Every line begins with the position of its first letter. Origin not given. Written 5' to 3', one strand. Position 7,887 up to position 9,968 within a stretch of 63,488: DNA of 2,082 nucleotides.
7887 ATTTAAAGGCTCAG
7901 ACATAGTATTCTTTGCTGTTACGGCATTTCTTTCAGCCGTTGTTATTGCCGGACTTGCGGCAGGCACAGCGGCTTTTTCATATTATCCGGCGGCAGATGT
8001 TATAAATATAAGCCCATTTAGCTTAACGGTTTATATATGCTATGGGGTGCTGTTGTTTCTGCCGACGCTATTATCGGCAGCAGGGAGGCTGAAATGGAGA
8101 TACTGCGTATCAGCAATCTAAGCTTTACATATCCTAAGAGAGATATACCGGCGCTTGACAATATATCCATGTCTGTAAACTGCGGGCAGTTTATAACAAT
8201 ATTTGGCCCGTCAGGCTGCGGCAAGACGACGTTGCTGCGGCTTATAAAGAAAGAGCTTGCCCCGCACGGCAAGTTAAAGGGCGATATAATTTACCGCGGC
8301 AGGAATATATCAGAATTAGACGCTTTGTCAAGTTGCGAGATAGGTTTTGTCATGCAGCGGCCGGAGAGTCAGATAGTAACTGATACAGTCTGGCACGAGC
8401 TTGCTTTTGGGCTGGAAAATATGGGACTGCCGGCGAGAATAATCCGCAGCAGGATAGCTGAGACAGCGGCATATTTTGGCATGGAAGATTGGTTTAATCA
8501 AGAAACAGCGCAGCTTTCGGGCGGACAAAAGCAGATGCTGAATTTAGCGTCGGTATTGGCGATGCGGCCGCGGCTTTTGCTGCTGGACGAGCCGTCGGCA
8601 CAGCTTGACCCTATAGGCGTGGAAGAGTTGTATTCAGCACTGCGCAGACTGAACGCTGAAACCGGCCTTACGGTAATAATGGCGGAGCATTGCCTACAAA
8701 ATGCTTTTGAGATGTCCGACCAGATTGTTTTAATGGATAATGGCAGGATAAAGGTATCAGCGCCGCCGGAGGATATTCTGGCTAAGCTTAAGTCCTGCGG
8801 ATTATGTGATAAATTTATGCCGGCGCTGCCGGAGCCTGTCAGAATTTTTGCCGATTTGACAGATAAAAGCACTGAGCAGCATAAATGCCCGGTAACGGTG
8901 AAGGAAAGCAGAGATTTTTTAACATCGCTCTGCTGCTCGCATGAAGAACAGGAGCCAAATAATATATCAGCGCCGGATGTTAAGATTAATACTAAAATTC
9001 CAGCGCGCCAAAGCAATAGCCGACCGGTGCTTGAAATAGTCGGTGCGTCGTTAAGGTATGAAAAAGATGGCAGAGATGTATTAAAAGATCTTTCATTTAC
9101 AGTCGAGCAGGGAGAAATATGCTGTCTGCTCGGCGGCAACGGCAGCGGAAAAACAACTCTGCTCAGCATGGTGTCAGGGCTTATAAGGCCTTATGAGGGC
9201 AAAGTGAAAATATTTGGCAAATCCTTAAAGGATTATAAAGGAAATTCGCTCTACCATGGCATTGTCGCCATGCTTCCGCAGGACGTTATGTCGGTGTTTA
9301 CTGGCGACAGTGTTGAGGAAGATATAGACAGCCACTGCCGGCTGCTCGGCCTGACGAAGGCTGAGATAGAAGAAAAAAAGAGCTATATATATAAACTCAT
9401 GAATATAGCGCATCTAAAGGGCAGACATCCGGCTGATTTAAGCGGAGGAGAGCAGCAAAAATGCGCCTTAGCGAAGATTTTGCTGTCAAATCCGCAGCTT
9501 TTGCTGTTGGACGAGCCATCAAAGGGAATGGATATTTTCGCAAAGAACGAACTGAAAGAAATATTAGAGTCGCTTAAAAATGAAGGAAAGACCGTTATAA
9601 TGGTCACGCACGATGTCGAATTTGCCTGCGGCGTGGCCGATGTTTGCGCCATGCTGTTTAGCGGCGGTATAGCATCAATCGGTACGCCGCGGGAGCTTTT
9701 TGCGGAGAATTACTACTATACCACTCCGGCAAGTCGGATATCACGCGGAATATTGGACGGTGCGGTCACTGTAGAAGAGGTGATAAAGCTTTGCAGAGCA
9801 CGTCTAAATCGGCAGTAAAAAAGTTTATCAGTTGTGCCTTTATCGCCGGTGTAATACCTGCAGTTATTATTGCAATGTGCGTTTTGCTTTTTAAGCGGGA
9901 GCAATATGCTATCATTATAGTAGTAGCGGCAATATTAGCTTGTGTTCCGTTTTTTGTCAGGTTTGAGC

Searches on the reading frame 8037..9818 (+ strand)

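Call 82: search_protein_families(library=padloc, proteins=[window:8037-9818:+], max_evalue=0.00001)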
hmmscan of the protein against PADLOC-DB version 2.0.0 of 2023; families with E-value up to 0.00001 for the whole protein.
window:8037-9818:+ (593 aa): 15 families
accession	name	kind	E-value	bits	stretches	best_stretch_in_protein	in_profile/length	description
PDLC04135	mad3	-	2.4e-56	189.9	4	454-540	250-337/374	mads_3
PDLC04140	mad8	-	3.4e-22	77.4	2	39-221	16-235/314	mads_8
PDLC02980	AriA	-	6.4e-19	67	1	464-527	234-300/304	-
PDLC02914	ATPase-Toprim_I-B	-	6.2e-18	63.2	0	158-222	183-247/443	-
PDLC04164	AriA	-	5.5e-17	60.2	0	439-526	144-232/253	-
PDLC04175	HEC-01A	-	9e-11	39.4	0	157-233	246-324/363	-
PDLC03859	LmuB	-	2e-10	38.5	0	485-530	539-589/611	-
PDLC04213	HEC-02A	-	5.2e-09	34.1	0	482-528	228-274/337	-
PDLC04174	HEC-01A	-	7.8e-08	29.9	0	156-235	143-226/264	-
PDLC02335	AbiLi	-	1.2e-07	29.1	0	52-71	78-97/326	AbiLi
PDLC04242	PDC-M01A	-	2.4e-07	27.4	0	156-243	400-493/566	-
PDLC02358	Old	-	1.5e-06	25.3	0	177-218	284-324/578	Old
PDLC04214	HEC-02A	-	1.8e-06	25.5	0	358-389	21-52/338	-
PDLC00284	PtuA1|PtuA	-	1.8e-06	25.1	0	38-104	71-137/545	AAA ATPase domain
PDLC00274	PtuA1|PtuA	-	8.2e-06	23.3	0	28-75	19-59/438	AAA ATPase domain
